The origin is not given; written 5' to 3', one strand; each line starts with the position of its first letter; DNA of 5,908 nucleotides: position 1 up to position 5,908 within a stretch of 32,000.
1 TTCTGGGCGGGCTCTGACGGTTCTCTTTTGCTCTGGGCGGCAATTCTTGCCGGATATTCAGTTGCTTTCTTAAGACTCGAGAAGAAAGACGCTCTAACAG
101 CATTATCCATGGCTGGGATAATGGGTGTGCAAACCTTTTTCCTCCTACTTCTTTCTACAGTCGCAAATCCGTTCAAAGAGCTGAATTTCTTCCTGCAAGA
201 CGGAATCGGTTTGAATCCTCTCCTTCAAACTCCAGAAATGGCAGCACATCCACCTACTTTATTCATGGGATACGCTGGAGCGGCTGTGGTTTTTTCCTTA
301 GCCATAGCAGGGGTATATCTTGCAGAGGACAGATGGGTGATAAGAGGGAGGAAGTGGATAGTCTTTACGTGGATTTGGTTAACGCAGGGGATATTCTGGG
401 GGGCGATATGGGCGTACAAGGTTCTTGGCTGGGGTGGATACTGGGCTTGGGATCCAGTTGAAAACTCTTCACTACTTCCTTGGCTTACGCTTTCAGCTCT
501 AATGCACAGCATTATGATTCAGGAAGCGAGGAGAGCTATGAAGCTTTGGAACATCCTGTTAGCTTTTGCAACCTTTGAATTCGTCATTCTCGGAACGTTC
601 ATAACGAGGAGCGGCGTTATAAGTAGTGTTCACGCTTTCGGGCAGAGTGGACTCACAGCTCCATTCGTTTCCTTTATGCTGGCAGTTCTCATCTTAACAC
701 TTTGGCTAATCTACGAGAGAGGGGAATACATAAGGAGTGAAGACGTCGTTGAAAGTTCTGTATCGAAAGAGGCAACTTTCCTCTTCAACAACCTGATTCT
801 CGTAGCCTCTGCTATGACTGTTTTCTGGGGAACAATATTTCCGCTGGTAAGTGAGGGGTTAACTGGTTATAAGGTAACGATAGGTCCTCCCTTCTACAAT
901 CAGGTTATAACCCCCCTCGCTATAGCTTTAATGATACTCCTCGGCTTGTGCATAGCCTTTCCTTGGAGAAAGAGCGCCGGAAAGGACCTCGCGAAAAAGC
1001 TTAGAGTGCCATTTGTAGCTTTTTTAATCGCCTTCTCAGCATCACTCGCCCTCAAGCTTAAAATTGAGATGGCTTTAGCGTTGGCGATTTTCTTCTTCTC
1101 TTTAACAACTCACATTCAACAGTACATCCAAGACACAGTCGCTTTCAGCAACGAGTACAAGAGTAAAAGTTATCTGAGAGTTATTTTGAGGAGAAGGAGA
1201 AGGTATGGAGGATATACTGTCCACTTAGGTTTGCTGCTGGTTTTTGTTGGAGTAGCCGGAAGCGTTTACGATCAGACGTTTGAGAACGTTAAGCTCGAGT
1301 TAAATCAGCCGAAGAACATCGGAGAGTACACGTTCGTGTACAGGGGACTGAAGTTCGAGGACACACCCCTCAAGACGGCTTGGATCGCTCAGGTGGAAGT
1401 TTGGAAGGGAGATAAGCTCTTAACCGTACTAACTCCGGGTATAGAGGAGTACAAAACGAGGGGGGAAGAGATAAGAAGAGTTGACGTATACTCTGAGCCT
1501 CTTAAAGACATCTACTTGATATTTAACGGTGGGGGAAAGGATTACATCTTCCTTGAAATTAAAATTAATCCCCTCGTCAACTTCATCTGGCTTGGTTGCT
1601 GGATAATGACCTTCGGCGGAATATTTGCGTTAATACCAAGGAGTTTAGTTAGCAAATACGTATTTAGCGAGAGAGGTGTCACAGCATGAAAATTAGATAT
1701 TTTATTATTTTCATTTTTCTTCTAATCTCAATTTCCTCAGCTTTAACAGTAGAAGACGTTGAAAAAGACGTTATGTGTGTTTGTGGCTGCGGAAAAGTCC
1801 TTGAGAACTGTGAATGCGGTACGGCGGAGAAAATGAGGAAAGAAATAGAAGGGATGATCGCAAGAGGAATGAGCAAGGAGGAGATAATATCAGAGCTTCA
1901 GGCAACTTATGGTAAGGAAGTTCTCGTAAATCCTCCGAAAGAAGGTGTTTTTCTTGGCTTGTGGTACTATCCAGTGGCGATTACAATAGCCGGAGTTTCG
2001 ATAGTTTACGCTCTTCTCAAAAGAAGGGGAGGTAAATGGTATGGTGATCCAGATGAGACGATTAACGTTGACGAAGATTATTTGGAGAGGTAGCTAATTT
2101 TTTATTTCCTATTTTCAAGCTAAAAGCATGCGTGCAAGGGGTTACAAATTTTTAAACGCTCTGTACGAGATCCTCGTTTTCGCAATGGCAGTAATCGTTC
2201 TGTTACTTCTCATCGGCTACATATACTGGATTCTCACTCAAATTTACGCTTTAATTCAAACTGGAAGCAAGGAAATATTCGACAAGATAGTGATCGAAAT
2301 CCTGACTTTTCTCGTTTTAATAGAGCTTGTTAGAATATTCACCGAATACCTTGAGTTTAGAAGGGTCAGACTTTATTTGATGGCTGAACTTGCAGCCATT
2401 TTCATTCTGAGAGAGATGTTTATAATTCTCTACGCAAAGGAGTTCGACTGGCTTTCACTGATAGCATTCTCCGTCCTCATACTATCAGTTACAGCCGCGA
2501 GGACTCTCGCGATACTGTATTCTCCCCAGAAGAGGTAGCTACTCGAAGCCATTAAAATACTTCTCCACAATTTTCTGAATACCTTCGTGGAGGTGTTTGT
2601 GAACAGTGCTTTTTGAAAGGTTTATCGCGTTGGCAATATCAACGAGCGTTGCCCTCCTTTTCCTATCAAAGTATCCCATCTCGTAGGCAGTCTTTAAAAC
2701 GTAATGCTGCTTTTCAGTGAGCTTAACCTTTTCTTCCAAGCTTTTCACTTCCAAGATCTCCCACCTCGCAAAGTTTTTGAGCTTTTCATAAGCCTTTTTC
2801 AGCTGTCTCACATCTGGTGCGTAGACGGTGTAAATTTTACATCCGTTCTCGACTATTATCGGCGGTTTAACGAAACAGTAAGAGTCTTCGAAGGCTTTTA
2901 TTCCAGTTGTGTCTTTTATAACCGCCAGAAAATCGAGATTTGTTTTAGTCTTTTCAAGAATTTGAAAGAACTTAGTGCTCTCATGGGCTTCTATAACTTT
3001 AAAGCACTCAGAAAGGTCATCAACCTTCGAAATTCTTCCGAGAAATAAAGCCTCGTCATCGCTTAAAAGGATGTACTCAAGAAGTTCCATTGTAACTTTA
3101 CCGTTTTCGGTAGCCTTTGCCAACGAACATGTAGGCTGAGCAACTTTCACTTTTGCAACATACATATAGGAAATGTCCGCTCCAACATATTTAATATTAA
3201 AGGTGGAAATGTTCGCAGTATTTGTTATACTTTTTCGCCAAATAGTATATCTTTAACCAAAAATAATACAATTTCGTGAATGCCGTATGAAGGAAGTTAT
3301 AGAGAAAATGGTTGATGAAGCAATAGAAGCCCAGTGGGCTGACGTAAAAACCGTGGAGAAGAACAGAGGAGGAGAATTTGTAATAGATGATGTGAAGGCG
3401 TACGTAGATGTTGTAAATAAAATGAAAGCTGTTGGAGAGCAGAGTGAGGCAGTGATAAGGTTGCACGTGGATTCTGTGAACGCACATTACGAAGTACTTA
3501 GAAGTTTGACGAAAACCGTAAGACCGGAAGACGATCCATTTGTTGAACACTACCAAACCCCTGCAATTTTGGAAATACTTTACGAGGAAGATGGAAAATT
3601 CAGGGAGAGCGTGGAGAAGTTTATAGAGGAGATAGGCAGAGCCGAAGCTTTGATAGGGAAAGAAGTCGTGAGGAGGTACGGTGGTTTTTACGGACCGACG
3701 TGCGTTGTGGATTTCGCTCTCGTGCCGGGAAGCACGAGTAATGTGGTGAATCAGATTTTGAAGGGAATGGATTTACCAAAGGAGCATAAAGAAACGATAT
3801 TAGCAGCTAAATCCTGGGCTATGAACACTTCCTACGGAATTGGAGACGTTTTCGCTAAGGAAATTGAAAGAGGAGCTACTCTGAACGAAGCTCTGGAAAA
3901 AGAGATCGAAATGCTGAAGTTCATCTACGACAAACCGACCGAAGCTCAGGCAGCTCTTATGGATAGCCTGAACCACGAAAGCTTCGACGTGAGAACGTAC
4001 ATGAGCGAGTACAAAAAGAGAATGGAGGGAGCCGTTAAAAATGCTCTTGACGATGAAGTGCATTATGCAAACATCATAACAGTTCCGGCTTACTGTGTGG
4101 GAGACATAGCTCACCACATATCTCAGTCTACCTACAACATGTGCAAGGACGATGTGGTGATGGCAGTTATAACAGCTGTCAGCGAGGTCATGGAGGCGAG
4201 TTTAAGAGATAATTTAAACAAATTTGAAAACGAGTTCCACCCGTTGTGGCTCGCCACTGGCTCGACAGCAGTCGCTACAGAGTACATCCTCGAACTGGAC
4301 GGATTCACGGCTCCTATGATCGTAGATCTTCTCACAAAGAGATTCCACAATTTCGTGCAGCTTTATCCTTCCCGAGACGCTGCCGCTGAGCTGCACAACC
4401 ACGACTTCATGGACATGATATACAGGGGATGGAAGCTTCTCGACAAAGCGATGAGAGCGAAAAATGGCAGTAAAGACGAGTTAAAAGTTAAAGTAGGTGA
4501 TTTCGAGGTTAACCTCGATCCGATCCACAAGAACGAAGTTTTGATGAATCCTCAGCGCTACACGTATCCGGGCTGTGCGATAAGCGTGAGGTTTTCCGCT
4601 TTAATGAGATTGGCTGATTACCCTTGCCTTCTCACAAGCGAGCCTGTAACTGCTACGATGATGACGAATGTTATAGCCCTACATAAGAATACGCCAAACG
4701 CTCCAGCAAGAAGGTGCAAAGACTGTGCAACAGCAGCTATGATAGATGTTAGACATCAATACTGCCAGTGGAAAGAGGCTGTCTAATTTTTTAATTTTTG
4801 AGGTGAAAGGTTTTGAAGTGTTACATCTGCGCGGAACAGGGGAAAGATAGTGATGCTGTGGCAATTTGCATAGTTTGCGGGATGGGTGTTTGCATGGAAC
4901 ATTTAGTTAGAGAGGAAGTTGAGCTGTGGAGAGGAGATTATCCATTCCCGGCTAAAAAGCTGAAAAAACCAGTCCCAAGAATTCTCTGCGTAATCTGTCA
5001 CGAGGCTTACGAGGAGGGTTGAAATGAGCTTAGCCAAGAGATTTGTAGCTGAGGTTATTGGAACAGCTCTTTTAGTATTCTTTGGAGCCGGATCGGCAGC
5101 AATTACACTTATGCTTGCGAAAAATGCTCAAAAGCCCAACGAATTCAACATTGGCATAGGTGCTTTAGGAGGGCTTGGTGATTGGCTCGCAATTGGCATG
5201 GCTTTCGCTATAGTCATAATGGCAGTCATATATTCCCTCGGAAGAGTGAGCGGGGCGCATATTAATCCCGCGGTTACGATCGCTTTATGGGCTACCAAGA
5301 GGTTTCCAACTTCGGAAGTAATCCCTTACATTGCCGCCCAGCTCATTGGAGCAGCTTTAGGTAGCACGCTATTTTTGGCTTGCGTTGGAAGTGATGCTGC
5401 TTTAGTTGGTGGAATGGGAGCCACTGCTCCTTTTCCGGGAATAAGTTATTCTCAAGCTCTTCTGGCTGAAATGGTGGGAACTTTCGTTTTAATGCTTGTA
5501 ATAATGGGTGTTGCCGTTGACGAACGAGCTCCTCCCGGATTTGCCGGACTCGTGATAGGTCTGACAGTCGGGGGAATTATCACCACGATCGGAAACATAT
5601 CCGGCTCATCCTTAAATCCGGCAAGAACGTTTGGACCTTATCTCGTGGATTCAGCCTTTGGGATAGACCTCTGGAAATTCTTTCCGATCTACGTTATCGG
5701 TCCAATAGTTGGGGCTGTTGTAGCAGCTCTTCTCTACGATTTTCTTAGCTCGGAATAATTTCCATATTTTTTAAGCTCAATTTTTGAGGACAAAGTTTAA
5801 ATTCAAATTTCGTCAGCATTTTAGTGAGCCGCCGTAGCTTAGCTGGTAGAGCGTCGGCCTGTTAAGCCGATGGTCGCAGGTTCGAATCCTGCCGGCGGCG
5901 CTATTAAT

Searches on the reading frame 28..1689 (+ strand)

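Call 14: search_protein_families(library=pfam, proteins=[window:28-1689:+], max_evalue=0.001)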
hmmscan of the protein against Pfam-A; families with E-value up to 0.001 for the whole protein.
window:28-1689:+ (553 aa): 2 families
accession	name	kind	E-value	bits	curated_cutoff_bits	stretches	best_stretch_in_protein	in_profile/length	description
PF16327.10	CcmF_C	-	2.1e-51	175.5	28.7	1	219-536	6-321/323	Cytochrome c-type biogenesis protein CcmF C-terminal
PF01578.25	Cytochrom_C_asm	-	9.7e-29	101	29.9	1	1-195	9-206/212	Cytochrome C assembly protein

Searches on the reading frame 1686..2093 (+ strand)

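Call 14: search_protein_families(library=pfam, proteins=[window:1686-2093:+], max_evalue=0.001)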
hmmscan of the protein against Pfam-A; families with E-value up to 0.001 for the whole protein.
window:1686-2093:+ (135 aa): 1 family
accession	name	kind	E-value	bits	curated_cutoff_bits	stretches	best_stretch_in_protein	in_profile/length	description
PF03918.19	CcmH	-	7e-20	71.2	25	1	21-115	28-122/143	Cytochrome C biogenesis protein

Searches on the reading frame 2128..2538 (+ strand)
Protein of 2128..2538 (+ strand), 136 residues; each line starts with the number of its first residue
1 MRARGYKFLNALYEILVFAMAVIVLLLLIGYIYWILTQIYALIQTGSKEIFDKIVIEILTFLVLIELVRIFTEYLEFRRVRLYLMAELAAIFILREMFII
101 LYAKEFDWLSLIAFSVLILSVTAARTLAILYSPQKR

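Call 14: search_protein_families(library=pfam, proteins=[window:2128-2538:+], max_evalue=0.001)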
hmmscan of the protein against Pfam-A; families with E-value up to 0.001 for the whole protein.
window:2128-2538:+ (136 aa): 1 family
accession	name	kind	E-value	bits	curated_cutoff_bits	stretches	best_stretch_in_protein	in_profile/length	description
PF06146.17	PsiE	-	7.6e-07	29.8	23.9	1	13-126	3-115/122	Phosphate-starvation-inducible E family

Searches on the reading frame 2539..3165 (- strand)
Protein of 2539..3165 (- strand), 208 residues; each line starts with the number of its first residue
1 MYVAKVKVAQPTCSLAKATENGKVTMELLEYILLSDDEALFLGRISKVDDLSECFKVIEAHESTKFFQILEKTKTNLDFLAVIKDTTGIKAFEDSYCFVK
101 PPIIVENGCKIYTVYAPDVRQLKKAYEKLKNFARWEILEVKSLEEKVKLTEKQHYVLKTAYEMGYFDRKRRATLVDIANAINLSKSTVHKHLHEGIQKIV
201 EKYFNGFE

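Call 14: search_protein_families(library=pfam, proteins=[window:2539-3165:-], max_evalue=0.001)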
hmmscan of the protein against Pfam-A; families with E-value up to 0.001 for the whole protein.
window:2539-3165:- (208 aa): 4 families
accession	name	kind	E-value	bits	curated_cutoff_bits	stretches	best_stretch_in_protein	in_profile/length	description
PF04967.18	HTH_10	-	1.5e-18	66.8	23.1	1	149-201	1-53/53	HTH DNA binding domain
PF04545.22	Sigma70_r4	-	3.3e-05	23.7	24.1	1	148-199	4-48/50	Sigma-70, region 4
PF12116.14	SpoIIID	-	8.8e-05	23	27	1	154-200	2-48/82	Stage III sporulation protein D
PF09339.16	HTH_IclR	-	0.00011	22.3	22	1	164-193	10-40/52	IclR helix-turn-helix domain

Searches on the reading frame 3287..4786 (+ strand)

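Call 14: search_protein_families(library=pfam, proteins=[window:3287-4786:+], max_evalue=0.001)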
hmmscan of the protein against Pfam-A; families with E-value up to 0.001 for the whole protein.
window:3287-4786:+ (499 aa): 1 family
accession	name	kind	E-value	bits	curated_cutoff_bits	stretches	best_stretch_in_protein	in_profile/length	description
PF09959.14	DUF2193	-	4.1e-274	910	25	1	2-499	1-498/498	Uncharacterized protein conserved in archaea (DUF2193)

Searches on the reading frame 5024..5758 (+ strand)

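Call 14: search_protein_families(library=pfam, proteins=[window:5024-5758:+], max_evalue=0.001)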
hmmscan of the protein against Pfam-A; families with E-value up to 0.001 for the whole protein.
window:5024-5758:+ (244 aa): 1 family
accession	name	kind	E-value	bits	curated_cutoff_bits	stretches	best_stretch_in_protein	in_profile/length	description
PF00230.25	MIP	-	1.1e-50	172.9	25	1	3-238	7-222/222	Major intrinsic protein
